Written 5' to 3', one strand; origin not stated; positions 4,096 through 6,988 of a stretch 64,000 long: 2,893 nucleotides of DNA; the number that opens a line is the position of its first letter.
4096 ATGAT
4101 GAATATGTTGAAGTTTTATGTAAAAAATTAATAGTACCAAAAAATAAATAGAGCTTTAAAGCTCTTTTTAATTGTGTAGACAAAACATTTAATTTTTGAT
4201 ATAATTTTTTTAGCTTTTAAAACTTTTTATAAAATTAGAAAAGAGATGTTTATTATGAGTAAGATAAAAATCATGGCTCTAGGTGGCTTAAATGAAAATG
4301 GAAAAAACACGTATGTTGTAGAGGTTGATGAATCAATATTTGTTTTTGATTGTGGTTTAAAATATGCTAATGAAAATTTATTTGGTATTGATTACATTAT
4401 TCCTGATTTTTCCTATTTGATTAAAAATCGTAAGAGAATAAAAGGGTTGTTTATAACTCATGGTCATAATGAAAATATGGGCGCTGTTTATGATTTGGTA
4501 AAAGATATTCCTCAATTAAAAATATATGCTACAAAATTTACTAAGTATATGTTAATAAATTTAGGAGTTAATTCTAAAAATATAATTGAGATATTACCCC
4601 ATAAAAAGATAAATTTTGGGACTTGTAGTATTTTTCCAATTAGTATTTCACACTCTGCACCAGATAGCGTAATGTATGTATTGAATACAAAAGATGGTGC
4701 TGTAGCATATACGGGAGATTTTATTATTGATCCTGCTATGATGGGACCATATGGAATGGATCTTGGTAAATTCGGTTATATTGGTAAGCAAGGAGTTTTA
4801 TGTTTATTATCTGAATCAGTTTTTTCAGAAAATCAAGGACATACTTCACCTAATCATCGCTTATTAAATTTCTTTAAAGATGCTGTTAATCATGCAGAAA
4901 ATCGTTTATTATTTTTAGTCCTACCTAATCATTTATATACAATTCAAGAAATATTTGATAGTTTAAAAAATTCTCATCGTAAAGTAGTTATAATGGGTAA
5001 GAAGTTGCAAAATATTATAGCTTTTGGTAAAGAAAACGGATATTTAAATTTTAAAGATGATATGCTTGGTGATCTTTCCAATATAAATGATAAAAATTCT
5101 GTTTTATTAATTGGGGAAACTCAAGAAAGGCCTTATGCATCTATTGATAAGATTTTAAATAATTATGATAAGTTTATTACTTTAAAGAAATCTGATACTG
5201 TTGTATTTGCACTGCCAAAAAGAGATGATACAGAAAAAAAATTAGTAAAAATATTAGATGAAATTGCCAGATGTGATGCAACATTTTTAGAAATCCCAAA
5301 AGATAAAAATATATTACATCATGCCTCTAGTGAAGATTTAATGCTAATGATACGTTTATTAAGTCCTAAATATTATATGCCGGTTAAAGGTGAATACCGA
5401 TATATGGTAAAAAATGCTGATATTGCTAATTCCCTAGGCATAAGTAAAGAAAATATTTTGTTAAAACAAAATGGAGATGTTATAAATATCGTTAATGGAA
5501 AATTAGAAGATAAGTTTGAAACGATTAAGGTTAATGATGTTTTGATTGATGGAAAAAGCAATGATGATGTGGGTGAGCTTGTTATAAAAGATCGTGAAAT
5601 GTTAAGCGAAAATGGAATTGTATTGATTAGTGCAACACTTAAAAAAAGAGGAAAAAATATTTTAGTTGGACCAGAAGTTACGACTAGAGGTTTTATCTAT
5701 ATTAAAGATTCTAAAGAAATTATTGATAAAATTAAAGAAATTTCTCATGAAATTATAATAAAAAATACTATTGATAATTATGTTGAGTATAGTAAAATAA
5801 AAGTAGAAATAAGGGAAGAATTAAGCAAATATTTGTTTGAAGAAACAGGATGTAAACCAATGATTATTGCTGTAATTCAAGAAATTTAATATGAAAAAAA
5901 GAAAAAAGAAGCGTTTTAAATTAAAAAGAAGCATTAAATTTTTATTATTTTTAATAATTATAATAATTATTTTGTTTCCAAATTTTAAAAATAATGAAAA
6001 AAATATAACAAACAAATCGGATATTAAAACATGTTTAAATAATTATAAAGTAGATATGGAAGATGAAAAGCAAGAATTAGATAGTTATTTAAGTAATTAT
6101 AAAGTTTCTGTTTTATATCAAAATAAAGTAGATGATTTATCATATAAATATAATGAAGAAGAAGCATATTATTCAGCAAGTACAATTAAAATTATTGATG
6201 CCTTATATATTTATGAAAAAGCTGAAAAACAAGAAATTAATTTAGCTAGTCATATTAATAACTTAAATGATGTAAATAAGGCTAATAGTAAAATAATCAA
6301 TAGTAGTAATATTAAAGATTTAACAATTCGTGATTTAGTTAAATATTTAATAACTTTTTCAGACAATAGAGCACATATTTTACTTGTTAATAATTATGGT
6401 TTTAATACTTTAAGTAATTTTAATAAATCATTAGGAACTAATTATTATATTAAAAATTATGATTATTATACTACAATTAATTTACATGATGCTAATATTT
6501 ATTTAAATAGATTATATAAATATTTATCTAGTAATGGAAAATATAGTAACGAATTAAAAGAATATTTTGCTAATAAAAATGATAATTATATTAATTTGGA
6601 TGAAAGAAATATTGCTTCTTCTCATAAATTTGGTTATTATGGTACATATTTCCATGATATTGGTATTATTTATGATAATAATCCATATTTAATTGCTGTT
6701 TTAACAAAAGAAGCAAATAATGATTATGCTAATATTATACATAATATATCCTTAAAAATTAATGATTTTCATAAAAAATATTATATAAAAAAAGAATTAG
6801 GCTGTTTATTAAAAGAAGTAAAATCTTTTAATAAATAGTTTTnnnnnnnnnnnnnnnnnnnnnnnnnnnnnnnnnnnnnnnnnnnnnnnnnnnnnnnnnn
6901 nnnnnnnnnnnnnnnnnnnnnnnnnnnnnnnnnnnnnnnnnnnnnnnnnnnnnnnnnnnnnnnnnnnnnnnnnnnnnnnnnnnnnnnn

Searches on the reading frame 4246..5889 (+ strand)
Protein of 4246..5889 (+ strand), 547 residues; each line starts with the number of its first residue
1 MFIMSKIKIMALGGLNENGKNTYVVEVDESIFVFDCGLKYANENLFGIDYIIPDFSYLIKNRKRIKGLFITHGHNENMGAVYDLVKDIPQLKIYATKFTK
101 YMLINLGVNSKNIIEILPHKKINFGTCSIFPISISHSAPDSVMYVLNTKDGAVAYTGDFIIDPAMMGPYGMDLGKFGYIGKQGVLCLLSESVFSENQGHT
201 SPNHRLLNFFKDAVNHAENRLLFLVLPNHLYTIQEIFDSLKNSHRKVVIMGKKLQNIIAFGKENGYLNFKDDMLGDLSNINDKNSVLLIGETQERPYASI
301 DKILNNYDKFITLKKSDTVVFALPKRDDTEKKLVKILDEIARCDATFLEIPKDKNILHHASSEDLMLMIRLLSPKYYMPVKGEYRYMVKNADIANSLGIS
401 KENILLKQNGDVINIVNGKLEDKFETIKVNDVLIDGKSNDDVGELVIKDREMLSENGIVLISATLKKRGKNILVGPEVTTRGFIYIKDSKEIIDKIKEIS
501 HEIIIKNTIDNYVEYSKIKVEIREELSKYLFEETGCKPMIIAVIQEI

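Call 4: search_protein_families(library=pfam, proteins=[window:4246-5889:+])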
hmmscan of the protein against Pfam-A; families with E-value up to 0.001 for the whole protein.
window:4246-5889:+ (547 aa): 4 families
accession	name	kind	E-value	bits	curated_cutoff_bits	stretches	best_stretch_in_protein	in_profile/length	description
PF17770.6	RNase_J_C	-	5.8e-24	85.5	23.8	1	446-547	1-102/102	Ribonuclease J C-terminal domain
PF22505.1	RNase_J_b_CASP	-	7.4e-14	52.1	27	1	219-322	2-108/126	Ribonuclease J, beta-CASP domain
PF00753.33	Lactamase_B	-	7.4e-06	26.5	22.7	1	19-160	5-151/196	Metallo-beta-lactamase superfamily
PF07521.17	RMMBL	-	0.00038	20.8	21.6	0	358-388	16-46/63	Zn-dependent metallo-hydrolase RNA specificity domain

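Call 5: search_protein_families(library=ncbifam, proteins=[window:4246-5889:+])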
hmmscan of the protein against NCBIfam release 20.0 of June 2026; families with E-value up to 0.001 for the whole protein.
window:4246-5889:+ (547 aa): 4 families
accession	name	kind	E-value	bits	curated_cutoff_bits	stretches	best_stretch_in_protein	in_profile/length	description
TIGR00649.1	MG423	subfamily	7.4e-125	417.4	400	1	7-545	1-546/546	RNase J family beta-CASP ribonuclease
NF047419.1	RNase_J1_RnjA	exception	1.5e-123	413.4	820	1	7-545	2-547/549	ribonuclease J1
TIGR03675.1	arCOG00543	equivalog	7.2e-07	27.8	580.2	1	6-104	174-268/631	beta-CASP ribonuclease aCPSF1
NF007597.0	PRK10241.1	equivalog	0.00059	19.2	421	0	59-125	40-106/251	hydroxyacylglutathione hydrolase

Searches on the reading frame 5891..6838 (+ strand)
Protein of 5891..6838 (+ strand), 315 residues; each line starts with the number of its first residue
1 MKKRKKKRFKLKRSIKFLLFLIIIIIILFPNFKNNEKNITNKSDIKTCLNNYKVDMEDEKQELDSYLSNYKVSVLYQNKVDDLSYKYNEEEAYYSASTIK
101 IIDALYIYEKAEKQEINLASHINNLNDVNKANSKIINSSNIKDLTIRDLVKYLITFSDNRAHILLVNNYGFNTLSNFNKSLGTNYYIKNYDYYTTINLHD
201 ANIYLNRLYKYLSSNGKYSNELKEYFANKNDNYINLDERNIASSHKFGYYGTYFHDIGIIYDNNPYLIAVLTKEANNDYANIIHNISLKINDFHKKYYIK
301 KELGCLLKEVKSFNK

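Call 4: search_protein_families(library=pfam, proteins=[window:5891-6838:+])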
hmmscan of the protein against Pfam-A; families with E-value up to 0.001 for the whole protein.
window:5891-6838:+ (315 aa): 2 families
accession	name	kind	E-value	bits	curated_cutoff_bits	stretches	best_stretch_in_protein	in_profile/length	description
PF13354.11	Beta-lactamase2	-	8.9e-22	77.9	22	1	80-272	8-214/214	Beta-lactamase enzyme family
PF00768.25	Peptidase_S11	-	0.00074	19.5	27.6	0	83-199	25-147/239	D-alanyl-D-alanine carboxypeptidase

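Call 5: search_protein_families(library=ncbifam, proteins=[window:5891-6838:+])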
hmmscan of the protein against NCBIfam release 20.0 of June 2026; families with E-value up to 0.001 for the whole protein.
window:5891-6838:+ (315 aa): 14 families
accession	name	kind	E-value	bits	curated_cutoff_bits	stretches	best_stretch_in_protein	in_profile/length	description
NF033103.1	bla_class_A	equivalog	6.8e-12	45.1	200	1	72-184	13-127/257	class A beta-lactamase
NF000538.1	classA_carba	equivalog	7.5e-07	28.8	390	1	72-186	9-125/254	carbapenem-hydrolyzing class A beta-lactamase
NF000428.4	blaFRI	exception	2.4e-05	23.8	600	1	59-183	32-157/294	FRI family carbapenem-hydrolyzing class A beta-lactamase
NF012099.1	SubclassA2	equivalog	3.2e-05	23.2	320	1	72-184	19-134/275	class A beta-lactamase, subclass A2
NF000232.1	lactamase_L2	exception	3.6e-05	23.4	540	1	88-180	74-167/303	L2 family extended-spectrum class A beta-lactamase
NF040472.1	blaPAD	exception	4.1e-05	23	575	1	87-201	66-181/297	PAD family carbapenem-hydrolyzing class A beta-lactamase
NF033152.0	BlaA_Yent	exception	0.00019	21.1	625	1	84-186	62-165/294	class A beta-lactamase BlaA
NF000480.2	PSE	exception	0.00019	21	580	1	57-182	26-151/288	PSE family carbenicillin-hydrolyzing class A beta-lactamase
NF050797.1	blaCESS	exception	0.00025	20.4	525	1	85-167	64-146/296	CESS family extended-spectrum class A beta-lactamase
NF033714.1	blaBBI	exception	0.00028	20.4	625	0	76-170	62-154/304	BBI family class A beta-lactamase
NF000481.1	carbeni_gen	exception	0.00041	19.9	430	1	56-183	23-150/284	CARB/PSE/RTG family carbenicillin-hydrolyzing class A beta-lactamase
NF040547.1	blaSFC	exception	0.00049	19.4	680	1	82-186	59-165/309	SFC family carbapenem-hydrolyzing class A beta-lactamase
NF050809.1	blaCHA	exception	0.00084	18.9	575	0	74-183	53-163/295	CHA family extended-spectrum class A beta-lactamase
NF033929.1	blaAXC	exception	0.00087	18.9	650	0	86-184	66-166/296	AXC family carbapenem-hydrolyzing class A beta-lactamase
